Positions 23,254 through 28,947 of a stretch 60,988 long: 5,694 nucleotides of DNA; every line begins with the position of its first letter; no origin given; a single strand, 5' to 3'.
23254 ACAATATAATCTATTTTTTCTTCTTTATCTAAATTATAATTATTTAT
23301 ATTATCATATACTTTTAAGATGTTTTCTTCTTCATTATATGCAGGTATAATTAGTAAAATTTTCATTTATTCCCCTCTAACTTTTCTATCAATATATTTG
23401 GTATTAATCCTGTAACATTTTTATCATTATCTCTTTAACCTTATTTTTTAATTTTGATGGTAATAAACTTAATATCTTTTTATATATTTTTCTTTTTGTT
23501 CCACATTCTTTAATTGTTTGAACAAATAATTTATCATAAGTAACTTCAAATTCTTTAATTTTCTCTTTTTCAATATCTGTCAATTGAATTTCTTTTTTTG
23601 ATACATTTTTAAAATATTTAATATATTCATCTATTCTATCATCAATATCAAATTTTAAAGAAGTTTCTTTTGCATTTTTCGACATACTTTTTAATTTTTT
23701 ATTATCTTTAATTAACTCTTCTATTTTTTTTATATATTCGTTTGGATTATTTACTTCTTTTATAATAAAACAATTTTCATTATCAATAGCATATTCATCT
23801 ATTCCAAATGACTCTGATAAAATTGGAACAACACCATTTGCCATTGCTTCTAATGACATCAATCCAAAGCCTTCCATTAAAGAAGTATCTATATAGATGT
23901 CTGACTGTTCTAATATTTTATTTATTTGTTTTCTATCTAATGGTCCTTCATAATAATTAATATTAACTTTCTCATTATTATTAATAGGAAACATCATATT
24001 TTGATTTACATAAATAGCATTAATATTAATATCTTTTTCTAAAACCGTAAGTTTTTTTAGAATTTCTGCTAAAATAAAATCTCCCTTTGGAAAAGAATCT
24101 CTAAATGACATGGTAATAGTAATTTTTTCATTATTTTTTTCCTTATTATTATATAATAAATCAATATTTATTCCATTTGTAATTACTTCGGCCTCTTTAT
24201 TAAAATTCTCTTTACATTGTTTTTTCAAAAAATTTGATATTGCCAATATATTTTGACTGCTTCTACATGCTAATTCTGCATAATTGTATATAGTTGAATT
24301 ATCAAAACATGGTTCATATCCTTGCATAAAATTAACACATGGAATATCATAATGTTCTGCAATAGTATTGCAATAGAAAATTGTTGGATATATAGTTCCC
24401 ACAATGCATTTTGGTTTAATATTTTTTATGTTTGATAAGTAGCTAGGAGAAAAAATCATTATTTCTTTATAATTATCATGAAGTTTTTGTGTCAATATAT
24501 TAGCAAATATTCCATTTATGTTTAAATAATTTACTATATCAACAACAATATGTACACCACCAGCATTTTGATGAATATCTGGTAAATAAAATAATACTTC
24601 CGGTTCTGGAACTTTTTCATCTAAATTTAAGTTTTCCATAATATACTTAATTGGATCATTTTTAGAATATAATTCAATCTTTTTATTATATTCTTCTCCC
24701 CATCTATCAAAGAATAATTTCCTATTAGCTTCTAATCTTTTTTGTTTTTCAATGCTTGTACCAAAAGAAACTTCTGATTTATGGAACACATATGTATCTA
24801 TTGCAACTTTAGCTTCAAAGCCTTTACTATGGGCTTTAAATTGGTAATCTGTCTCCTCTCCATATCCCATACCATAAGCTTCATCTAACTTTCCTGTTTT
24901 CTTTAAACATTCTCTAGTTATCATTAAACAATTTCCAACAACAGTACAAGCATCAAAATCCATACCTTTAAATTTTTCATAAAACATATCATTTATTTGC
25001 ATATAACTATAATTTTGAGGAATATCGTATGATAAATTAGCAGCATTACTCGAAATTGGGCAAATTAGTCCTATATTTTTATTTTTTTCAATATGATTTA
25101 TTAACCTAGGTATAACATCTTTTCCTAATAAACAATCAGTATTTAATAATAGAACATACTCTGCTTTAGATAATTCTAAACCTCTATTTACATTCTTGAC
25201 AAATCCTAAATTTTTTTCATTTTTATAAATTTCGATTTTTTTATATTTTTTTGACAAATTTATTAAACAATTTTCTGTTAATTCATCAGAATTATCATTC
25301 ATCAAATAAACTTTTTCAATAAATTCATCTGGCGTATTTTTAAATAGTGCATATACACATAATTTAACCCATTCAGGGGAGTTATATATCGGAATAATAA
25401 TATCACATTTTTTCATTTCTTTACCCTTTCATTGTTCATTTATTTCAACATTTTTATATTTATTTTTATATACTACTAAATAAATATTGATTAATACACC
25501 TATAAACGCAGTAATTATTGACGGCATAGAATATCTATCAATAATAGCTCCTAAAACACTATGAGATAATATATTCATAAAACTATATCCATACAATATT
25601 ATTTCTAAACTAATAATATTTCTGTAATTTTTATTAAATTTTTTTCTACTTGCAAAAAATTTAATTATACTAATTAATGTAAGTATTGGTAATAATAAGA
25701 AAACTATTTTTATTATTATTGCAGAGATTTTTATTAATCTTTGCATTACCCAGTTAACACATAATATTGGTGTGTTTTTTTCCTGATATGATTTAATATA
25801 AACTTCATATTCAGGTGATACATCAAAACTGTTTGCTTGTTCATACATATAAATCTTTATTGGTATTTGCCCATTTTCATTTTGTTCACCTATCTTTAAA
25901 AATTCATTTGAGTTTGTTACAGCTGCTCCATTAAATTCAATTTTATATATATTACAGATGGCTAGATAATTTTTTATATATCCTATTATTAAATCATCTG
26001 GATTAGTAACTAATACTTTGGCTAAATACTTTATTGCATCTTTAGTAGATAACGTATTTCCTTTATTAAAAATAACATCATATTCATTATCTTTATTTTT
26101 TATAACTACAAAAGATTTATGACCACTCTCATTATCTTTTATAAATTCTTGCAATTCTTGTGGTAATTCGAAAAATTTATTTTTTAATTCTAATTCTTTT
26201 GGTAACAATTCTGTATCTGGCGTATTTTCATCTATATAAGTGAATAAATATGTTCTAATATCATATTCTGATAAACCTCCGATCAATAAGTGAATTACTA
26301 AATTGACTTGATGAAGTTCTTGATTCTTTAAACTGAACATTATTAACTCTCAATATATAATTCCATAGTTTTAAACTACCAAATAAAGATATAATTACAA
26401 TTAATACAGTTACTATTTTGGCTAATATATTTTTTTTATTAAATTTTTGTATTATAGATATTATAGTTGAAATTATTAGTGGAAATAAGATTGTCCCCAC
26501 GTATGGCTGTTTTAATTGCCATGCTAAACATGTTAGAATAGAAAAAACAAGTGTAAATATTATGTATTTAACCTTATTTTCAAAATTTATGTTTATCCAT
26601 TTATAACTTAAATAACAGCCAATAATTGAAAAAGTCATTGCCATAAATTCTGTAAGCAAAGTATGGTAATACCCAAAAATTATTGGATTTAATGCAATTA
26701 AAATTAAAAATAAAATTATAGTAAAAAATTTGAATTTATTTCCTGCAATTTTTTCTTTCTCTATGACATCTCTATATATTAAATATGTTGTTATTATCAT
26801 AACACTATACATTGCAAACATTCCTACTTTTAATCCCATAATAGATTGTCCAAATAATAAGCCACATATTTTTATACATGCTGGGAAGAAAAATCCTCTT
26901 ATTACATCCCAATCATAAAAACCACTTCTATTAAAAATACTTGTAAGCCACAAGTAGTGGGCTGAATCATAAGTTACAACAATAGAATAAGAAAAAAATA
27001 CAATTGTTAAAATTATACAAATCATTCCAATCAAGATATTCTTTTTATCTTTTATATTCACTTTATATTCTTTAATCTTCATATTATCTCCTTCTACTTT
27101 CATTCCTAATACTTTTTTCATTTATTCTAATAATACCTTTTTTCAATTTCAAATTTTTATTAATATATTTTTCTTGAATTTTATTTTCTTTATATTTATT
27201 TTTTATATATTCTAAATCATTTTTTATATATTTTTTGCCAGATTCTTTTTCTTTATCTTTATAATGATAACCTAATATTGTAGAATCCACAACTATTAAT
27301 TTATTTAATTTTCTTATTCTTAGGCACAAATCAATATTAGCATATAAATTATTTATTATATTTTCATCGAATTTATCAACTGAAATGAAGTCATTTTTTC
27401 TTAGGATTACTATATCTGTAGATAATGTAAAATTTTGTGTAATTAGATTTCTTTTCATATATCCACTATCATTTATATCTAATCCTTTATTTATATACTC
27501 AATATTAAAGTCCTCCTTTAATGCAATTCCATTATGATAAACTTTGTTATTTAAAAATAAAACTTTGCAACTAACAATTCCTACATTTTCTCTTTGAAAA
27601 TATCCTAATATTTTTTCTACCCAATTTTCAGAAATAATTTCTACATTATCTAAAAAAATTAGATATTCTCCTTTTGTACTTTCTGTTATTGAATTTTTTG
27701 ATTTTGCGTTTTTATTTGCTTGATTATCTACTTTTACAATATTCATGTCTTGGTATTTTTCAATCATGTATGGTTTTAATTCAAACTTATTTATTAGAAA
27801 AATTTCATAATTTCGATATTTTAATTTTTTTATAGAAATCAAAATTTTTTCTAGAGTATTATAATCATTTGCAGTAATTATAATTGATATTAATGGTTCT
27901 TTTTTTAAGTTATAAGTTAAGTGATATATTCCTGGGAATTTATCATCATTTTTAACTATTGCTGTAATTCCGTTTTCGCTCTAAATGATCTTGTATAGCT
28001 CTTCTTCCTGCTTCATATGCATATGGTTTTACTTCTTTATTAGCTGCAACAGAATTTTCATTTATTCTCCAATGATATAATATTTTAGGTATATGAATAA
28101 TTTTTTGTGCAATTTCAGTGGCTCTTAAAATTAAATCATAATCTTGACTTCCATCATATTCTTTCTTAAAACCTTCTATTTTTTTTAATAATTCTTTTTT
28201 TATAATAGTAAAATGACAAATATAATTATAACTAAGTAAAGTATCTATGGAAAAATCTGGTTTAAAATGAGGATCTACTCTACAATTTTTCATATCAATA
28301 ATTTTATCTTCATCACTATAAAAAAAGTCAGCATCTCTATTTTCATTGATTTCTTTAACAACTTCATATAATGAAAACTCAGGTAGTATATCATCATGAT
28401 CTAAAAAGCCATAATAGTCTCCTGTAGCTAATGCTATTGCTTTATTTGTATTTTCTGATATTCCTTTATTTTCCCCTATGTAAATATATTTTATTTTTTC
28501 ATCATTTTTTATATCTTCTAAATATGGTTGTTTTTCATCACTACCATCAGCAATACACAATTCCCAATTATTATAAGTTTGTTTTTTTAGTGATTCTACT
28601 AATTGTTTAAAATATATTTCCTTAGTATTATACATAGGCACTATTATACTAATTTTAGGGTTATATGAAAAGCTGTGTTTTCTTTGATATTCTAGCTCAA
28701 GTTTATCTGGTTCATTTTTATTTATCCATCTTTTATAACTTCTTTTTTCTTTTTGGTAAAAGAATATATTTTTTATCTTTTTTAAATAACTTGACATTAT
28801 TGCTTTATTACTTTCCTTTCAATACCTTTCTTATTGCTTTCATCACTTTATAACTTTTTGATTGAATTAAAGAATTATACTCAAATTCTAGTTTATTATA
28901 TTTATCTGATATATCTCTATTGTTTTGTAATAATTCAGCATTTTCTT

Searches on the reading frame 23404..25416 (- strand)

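Call 17: search_protein_families(library=pfam, proteins=[window:23404-25416:-], max_evalue=0.0001)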
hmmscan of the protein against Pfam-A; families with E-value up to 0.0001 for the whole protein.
window:23404-25416:- (670 aa): 7 families
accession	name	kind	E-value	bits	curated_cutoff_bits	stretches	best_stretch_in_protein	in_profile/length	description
PF00535.33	Glycos_transf_2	-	1.1e-20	74.7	23.3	1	6-172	2-165/168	Glycosyl transferase family 2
PF00534.26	Glycos_transf_1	-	4.5e-20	72.3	26.4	1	491-584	79-171/172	Glycosyl transferases group 1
PF13641.12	Glyco_tranf_2_3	-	2.3e-12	47.9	27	1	4-227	3-226/230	Glycosyltransferase like family 2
PF13692.12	Glyco_trans_1_4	-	7.5e-11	42.9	27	1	493-571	67-142/142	Glycosyl transferases group 1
PF10111.15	Glyco_tranf_2_2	-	8.5e-07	29.2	27.3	1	6-185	2-190/276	Glycosyltransferase like family 2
PF20706.3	GT4-conflict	-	2.3e-06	27.3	26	1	482-542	259-319/385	Family 4 Glycosyltransferase in conflict systems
PF13524.12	Glyco_trans_1_2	-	4.2e-05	24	25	0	488-598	30-142/144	Glycosyl transferase-like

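Call 80: search_protein_families(library=ncbifam, proteins=[window:23404-25416:-], max_evalue=1e-10)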
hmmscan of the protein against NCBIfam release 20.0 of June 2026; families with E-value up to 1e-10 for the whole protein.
window:23404-25416:- (670 aa): 4 families
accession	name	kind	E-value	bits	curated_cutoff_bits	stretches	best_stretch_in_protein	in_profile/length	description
TIGR03999.1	thiol_BshA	equivalog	4e-19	68.8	273.7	1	496-605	264-373/375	N-acetyl-alpha-D-glucosaminyl L-malate synthase BshA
NF047880.1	glyco_SdgA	exception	2e-11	43.2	800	1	367-591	259-476/488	serine-aspartate repeat adhesin O-glycosyltransferase SdgA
TIGR04047.1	MSMEG_0565_glyc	hypoth_equivalog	3.3e-11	42.9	259.85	0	489-581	261-350/373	MSMEG_0565 family glycosyltransferase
TIGR02149.1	glgA_Coryne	subfamily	6.1e-11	42.1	302.4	0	474-585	253-369/391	glycogen synthase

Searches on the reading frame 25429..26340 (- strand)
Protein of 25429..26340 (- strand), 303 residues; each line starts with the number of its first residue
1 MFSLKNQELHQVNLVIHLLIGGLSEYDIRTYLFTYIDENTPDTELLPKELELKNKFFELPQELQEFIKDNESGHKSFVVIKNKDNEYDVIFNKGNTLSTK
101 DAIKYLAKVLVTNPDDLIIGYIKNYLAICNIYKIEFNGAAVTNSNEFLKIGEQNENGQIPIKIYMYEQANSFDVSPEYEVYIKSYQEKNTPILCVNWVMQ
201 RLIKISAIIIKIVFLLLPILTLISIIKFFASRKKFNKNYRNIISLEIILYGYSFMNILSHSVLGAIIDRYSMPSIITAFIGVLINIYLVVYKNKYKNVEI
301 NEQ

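Call 17: search_protein_families(library=pfam, proteins=[window:25429-26340:-], max_evalue=0.0001)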
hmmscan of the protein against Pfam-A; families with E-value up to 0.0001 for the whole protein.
window:25429-26340:- (303 aa): 1 family
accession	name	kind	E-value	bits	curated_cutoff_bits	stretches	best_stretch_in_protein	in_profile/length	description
PF13787.11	HXXEE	-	9.1e-05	23.6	25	0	197-287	33-113/114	Protein of unknown function with HXXEE motif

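Call 39: search_protein_families(library=ncbifam, proteins=[window:25429-26340:-], max_evalue=0.001)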
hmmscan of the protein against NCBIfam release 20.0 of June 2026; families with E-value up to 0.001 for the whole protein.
window:25429-26340:- (303 aa): 0 families

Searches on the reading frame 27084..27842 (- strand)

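Call 17: search_protein_families(library=pfam, proteins=[window:27084-27842:-], max_evalue=0.0001)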
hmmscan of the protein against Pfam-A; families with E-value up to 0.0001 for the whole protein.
window:27084-27842:- (252 aa): 2 families
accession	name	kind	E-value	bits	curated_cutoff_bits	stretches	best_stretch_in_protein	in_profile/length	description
PF10111.15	Glyco_tranf_2_2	-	2.1e-07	31.2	27.3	1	19-230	37-263/276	Glycosyltransferase like family 2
PF00535.33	Glycos_transf_2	-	3.9e-07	30.6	23.3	1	3-110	19-131/168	Glycosyl transferase family 2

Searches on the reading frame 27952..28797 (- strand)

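Call 18: search_protein_families(library=pfam, proteins=[window:27952-28797:-], max_evalue=0.0001)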
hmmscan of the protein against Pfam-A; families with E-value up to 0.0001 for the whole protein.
window:27952-28797:- (281 aa): 1 family
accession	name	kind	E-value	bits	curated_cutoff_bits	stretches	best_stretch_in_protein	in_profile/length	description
PF00535.33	Glycos_transf_2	-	7.2e-24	85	23.3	1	50-207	1-167/168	Glycosyl transferase family 2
